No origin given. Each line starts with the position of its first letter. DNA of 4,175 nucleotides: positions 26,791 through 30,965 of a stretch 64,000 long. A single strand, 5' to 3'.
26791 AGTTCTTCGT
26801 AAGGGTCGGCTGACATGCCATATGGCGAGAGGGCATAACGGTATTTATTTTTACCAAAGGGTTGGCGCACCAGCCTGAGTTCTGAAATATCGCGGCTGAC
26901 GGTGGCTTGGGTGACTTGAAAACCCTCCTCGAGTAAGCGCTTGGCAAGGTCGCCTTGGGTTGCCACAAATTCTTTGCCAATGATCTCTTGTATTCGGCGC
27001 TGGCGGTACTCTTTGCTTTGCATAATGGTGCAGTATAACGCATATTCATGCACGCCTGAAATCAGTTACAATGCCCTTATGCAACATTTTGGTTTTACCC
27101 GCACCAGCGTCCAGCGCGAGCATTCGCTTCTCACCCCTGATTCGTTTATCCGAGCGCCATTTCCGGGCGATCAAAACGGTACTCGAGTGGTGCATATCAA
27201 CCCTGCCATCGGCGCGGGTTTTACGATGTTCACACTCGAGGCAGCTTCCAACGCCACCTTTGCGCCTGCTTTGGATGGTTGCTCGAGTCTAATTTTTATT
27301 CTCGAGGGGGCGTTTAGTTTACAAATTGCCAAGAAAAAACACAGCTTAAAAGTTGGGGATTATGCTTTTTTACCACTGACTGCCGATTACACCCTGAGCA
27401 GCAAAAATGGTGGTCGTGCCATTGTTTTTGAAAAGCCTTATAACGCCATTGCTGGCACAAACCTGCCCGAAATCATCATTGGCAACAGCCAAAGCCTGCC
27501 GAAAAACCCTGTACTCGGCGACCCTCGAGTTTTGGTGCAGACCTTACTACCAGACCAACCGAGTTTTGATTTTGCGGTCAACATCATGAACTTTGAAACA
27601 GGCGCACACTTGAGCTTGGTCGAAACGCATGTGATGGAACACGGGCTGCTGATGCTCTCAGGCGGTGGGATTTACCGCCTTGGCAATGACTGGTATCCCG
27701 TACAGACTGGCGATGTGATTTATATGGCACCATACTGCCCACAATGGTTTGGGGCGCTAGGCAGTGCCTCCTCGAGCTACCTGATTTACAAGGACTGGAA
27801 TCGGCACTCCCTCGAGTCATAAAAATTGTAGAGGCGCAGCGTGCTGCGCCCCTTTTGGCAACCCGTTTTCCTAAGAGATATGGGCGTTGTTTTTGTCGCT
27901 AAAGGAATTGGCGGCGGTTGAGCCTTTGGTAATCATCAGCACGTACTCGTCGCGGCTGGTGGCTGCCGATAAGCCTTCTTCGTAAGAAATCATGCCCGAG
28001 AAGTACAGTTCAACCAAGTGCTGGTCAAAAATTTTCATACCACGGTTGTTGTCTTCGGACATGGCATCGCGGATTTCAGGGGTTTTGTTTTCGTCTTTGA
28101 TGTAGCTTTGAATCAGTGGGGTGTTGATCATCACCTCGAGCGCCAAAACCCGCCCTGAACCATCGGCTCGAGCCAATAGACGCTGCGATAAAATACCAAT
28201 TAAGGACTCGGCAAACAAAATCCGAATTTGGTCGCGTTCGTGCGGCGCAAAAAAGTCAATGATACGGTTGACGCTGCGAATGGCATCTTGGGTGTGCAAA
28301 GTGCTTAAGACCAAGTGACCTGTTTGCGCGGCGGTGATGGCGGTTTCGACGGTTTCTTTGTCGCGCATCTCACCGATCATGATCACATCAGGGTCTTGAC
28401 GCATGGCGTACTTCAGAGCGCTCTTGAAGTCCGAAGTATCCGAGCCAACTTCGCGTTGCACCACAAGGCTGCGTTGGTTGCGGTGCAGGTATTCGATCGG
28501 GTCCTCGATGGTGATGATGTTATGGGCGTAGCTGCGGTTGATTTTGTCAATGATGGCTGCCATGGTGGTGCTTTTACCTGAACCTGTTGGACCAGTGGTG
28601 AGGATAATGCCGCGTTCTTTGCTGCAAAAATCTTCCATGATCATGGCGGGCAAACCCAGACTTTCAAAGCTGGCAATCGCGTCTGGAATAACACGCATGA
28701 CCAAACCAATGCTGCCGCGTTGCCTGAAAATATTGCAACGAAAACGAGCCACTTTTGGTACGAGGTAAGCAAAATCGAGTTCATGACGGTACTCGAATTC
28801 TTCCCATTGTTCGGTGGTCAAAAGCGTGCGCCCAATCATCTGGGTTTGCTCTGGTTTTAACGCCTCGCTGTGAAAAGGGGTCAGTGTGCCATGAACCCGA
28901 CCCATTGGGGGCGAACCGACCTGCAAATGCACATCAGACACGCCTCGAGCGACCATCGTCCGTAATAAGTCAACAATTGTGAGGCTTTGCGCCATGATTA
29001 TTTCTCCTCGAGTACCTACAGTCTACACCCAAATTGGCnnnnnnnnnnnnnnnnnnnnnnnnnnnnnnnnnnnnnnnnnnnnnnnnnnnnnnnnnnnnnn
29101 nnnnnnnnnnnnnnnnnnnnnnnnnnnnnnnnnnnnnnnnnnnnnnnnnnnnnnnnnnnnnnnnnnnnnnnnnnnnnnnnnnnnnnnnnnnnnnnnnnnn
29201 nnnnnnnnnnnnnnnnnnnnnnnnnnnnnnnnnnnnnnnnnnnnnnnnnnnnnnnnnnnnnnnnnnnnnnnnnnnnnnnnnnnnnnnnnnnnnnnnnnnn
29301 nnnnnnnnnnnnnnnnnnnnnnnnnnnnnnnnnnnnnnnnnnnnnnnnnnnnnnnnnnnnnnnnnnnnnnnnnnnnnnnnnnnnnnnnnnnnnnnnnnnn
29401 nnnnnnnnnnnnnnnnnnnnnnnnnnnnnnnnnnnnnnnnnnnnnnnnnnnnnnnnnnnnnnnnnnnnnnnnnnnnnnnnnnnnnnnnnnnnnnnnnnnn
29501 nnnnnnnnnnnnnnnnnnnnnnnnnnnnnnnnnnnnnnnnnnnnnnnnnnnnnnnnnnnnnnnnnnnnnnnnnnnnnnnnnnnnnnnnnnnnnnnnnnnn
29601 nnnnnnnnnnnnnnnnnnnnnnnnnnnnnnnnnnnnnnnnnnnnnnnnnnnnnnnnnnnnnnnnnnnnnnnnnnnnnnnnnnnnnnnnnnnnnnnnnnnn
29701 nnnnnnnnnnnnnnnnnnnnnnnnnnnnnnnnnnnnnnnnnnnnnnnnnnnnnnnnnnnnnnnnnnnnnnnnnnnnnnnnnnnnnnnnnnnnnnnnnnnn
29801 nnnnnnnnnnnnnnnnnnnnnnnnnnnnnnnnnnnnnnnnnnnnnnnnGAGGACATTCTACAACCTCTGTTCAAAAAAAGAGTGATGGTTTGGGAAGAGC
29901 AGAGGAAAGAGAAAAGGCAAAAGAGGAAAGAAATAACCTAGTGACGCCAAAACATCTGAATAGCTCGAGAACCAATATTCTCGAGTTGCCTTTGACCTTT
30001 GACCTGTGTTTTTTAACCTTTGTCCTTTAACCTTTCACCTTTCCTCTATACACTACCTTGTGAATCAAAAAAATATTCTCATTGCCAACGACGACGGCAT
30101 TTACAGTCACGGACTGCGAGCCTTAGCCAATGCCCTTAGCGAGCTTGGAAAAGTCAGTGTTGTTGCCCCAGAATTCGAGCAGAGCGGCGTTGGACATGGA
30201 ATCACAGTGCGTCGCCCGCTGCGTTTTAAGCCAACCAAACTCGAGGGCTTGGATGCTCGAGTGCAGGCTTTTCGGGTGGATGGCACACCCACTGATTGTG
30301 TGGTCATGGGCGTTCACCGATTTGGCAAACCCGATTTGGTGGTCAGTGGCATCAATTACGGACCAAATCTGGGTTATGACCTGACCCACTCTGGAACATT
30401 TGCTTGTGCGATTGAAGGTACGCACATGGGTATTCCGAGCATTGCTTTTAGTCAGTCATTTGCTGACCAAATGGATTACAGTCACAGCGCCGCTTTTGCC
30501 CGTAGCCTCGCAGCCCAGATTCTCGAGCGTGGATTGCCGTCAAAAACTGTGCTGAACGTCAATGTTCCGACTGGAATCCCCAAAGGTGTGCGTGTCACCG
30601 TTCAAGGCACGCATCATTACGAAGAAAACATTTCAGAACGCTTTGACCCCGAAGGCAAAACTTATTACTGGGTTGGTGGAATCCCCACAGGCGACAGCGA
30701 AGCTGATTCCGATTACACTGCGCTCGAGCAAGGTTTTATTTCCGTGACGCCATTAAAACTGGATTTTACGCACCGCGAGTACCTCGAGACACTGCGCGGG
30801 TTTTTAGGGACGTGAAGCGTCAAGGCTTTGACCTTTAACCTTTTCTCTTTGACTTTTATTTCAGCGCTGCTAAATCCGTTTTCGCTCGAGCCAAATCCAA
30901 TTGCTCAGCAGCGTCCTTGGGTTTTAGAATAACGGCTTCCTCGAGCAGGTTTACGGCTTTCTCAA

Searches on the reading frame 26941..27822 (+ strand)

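Call 64: search_protein_families(library=pfam, proteins=[window:26941-27822:+], max_evalue=0.001)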
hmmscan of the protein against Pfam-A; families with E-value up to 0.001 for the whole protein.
window:26941-27822:+ (293 aa): 1 family
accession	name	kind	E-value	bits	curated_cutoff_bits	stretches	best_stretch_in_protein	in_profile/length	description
PF07883.17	Cupin_2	-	8.5e-10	38.6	27.2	1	215-277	2-63/70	Cupin domain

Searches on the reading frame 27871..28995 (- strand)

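Call 64: search_protein_families(library=pfam, proteins=[window:27871-28995:-], max_evalue=0.001)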
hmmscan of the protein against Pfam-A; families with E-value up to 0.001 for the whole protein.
window:27871-28995:- (374 aa): 7 families
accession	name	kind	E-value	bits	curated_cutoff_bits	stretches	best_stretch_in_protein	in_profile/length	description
PF00437.27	T2SSE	-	7.2e-50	170.1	24.9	1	82-291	91-288/370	Type II/IV secretion system protein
PF13604.12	AAA_30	-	4.3e-05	23.8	27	0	119-155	9-45/191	AAA domain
PF06414.18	Zeta_toxin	-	0.00022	21.2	22.3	1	130-229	18-124/199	Zeta toxin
PF00004.35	AAA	-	0.00034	21.5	21.2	1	131-210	1-66/131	ATPase family associated with various cellular activities (AAA)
PF13401.12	AAA_22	-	0.00045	21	27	1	127-198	4-58/130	AAA domain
PF04851.21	ResIII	-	0.00045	20.6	22.5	1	126-190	21-83/164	Type III restriction enzyme, res subunit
PF25199.1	nSTAND_NTPase5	-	0.00059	20.1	34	0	125-196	38-118/145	Novel STAND NTPase 5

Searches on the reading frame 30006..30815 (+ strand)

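Call 64: search_protein_families(library=pfam, proteins=[window:30006-30815:+], max_evalue=0.001)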
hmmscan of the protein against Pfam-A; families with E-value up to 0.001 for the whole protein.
window:30006-30815:+ (269 aa): 1 family
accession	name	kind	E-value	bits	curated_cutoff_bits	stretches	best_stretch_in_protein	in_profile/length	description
PF01975.23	SurE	-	3.3e-58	197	22.1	1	24-206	1-188/189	Survival protein SurE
